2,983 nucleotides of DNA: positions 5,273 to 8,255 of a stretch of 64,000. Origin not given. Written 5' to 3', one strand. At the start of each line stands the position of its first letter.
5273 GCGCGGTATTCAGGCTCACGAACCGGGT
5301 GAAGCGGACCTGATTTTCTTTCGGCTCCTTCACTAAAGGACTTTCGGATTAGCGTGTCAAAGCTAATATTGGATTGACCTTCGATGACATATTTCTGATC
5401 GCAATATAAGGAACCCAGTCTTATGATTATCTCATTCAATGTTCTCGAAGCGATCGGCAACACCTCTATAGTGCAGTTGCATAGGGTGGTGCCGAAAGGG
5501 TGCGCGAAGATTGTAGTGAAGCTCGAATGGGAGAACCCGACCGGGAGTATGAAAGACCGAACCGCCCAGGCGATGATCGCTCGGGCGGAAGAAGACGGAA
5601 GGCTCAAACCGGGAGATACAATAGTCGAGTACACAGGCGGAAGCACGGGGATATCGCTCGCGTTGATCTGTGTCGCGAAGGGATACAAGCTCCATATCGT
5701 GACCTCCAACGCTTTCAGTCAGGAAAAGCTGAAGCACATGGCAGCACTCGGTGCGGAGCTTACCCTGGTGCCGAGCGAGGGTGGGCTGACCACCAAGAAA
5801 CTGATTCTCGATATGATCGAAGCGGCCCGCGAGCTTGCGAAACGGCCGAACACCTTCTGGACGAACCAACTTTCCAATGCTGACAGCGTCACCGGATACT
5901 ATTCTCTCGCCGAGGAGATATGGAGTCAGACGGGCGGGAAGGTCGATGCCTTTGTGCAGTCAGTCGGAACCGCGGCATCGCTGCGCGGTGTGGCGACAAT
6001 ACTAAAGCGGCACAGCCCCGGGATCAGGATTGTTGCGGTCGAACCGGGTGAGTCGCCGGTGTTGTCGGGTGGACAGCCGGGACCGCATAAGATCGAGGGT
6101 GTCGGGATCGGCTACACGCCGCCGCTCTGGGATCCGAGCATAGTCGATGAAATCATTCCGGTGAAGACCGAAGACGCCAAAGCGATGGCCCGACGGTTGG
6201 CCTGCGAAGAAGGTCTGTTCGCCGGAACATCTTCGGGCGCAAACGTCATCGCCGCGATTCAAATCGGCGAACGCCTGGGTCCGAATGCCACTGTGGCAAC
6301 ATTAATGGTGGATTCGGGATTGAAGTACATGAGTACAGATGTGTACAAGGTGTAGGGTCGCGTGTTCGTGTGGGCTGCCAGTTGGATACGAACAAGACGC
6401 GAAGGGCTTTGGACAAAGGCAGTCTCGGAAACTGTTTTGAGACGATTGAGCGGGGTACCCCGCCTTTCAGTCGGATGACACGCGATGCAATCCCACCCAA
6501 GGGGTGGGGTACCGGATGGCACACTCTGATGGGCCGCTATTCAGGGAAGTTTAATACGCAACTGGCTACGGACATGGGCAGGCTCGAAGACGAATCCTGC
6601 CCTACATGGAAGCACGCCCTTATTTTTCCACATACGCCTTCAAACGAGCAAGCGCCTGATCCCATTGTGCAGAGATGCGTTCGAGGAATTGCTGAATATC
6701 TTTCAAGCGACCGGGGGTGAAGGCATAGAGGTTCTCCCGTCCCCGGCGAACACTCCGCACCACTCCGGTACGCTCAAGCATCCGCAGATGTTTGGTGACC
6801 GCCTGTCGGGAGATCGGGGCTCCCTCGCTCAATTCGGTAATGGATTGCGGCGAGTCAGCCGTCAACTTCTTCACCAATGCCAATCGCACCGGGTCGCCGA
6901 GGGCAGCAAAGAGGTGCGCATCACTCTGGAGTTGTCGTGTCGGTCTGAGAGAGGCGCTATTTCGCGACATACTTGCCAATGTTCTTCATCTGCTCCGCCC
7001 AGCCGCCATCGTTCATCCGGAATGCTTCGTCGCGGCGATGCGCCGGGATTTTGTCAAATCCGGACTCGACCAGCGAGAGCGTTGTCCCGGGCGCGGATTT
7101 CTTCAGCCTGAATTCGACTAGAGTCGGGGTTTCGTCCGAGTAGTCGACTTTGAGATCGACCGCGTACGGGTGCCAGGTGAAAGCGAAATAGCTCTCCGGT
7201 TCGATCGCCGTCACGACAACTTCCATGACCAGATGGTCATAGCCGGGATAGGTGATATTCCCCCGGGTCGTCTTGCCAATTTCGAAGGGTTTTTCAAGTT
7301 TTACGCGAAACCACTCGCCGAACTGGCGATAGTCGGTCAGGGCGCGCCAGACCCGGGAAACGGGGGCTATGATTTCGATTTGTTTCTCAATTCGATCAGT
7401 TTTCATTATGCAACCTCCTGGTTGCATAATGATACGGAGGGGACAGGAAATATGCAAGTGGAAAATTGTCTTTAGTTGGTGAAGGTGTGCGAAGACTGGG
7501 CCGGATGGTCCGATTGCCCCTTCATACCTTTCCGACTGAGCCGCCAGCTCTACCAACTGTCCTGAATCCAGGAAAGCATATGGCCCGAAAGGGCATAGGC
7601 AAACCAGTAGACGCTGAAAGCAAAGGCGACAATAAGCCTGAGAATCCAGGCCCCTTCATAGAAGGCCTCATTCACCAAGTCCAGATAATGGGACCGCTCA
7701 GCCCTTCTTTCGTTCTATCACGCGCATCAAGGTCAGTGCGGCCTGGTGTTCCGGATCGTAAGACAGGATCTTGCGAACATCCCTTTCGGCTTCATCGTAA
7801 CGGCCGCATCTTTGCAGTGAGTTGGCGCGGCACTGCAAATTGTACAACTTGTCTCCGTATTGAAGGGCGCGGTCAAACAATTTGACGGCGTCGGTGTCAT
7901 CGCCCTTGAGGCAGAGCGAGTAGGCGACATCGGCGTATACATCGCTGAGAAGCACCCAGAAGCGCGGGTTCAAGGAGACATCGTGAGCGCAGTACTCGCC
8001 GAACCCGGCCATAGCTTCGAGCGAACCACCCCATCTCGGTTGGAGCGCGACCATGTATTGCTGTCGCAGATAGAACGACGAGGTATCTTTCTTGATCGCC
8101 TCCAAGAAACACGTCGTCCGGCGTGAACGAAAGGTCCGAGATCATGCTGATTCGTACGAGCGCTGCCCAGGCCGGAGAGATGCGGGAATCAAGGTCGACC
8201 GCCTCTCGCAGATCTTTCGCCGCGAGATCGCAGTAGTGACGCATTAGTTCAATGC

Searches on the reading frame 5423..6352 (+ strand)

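Call 63: search_protein_families(library=pfam, proteins=[window:5423-6352:+], max_evalue=0.0001)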
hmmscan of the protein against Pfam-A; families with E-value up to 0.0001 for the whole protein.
window:5423-6352:+ (310 aa): 1 family
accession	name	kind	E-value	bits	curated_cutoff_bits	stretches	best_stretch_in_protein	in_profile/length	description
PF00291.31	PALP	-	3.3e-67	227.4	35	1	8-295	2-293/295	Pyridoxal-phosphate dependent enzyme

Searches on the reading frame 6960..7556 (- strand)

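Call 63: search_protein_families(library=pfam, proteins=[window:6960-7556:-], max_evalue=0.0001)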
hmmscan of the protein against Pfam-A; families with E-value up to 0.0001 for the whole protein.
window:6960-7556:- (199 aa): 2 families
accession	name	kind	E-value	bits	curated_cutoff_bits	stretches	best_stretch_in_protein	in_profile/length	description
PF08327.17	AHSA1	-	8e-14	52.4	22.1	1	64-197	2-124/125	Activator of Hsp90 ATPase homolog 1-like protein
PF10604.15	Polyketide_cyc2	-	1.6e-05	25.6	27.4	1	55-149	3-104/142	Polyketide cyclase / dehydrase and lipid transport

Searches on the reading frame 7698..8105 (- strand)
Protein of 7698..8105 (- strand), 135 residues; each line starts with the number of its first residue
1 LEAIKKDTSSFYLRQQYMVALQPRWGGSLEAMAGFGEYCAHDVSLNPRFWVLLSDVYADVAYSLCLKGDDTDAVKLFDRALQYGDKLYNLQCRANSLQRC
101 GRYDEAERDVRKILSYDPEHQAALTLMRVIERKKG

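Call 60: search_protein_families(library=pfam, proteins=[window:7698-8105:-], max_evalue=0.01)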
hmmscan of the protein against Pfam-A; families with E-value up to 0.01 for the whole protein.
window:7698-8105:- (135 aa): 11 families
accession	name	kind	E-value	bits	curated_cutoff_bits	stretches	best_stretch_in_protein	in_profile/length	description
PF07719.23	TPR_2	-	6.2e-09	35.7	27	1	90-120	4-34/34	Tetratricopeptide repeat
PF00515.34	TPR_1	-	7.7e-06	26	27.8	1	93-120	7-34/34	Tetratricopeptide repeat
PF13374.12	TPR_10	-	1.7e-05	25.1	27.5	0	94-114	9-29/42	Tetratricopeptide repeat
PF13424.12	TPR_12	-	3.1e-05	24.5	30.1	0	92-125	8-46/77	Tetratricopeptide repeat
PF13428.12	TPR_14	-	9.8e-05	23.1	23.5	0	91-125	5-39/44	Tetratricopeptide repeat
PF13432.12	TPR_16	-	0.00046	21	32.7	0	94-124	4-34/65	Tetratricopeptide repeat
PF14853.12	Fis1_TPR_C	-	0.0013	19.3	25.3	1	99-133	13-47/53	Fis1 C-terminal tetratricopeptide repeat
PF13176.12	TPR_7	-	0.0014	19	27.9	0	94-108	6-20/36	Tetratricopeptide repeat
PF13181.12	TPR_8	-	0.0025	18.3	25.7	0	94-120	8-34/34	Tetratricopeptide repeat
PF14559.12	TPR_19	-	0.0028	18.4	25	0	101-126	5-30/68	Tetratricopeptide repeat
PF13226.11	DUF4034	-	0.0028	17.6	21.3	1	9-35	224-250/274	Domain of unknown function (DUF4034)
